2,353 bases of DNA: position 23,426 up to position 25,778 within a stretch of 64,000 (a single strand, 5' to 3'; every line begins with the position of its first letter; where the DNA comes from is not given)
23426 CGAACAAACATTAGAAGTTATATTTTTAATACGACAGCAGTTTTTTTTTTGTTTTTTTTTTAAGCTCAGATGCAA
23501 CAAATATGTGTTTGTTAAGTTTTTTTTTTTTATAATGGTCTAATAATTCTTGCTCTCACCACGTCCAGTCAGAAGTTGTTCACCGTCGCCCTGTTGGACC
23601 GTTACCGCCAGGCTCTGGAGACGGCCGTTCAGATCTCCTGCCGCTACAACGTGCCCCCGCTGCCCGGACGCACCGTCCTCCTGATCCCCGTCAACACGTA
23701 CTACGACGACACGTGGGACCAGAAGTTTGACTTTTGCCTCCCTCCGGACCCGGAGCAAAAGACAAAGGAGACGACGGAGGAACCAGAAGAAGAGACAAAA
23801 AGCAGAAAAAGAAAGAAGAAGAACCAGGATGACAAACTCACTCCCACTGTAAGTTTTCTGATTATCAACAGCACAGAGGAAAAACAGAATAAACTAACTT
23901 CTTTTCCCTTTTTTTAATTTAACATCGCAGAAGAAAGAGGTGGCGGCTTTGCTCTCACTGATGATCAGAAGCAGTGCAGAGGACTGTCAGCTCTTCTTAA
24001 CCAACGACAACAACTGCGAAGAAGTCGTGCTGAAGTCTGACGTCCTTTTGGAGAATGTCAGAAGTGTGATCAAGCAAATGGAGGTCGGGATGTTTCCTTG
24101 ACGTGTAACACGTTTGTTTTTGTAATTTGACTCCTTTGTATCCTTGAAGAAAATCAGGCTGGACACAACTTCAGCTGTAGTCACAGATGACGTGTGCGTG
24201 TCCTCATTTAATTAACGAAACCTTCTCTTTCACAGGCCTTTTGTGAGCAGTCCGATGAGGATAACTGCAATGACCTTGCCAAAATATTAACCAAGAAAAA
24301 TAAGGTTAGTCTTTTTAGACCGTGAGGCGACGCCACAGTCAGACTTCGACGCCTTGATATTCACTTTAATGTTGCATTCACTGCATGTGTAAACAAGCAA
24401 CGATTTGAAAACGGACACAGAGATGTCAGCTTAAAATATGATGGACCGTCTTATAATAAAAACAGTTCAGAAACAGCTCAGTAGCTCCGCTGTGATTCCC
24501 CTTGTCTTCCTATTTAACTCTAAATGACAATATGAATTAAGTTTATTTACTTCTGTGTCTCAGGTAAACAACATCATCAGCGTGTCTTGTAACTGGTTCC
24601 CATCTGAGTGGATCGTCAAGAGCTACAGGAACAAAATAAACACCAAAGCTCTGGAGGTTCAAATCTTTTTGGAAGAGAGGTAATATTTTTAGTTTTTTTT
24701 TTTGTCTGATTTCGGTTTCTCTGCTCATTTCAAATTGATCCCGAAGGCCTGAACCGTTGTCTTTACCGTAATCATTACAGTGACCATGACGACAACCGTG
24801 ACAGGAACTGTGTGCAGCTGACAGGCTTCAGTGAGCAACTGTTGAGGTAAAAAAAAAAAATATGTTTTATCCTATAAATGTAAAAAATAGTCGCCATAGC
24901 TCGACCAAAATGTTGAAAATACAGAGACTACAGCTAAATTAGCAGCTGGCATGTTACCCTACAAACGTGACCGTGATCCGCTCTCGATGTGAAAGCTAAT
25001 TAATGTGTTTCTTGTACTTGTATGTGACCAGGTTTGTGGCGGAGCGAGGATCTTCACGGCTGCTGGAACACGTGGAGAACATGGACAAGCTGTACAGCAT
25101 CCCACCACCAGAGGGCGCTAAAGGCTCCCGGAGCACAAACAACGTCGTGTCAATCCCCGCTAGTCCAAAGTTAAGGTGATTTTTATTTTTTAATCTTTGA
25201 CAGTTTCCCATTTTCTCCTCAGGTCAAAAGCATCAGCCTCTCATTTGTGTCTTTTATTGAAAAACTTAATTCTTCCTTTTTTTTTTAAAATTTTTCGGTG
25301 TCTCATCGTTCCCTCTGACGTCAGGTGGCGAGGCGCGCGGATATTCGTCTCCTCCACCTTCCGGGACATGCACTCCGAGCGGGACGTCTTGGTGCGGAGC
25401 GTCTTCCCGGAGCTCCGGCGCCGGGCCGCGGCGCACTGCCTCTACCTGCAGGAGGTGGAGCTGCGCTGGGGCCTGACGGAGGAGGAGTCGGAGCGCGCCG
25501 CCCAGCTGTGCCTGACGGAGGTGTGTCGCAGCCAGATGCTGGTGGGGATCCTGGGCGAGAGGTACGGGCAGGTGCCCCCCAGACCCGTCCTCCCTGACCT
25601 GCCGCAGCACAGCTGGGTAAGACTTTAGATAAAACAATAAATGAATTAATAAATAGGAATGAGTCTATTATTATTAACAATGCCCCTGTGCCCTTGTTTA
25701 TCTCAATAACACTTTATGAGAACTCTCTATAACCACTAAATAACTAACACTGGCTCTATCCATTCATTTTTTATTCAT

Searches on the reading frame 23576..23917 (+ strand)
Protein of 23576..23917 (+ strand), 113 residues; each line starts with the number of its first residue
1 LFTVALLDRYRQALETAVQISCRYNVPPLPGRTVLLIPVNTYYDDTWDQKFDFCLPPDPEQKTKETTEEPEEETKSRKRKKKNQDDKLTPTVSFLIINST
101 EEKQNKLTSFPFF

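Call 28: search_protein_families(library=pfam, proteins=[window:23576-23917:+], max_evalue=0.01)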
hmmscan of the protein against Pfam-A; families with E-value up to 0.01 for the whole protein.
window:23576-23917:+ (113 aa): 1 family
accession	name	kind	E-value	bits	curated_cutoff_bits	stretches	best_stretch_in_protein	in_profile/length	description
PF05731.17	TROVE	-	2e-05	24.4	23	1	6-31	417-442/442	TROVE domain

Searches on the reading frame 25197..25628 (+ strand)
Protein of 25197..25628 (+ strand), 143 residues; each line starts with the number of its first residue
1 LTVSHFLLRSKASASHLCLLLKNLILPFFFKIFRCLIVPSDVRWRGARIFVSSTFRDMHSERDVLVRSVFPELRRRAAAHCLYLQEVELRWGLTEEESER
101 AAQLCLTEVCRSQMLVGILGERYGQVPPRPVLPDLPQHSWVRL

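Call 28: search_protein_families(library=pfam, proteins=[window:25197-25628:+], max_evalue=0.01)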
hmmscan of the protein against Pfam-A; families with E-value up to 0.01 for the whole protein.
window:25197-25628:+ (143 aa): 1 family
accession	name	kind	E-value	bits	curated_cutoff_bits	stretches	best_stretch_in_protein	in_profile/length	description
PF13271.11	DUF4062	-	1.7e-13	51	24.7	1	48-128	1-69/82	Domain of unknown function (DUF4062)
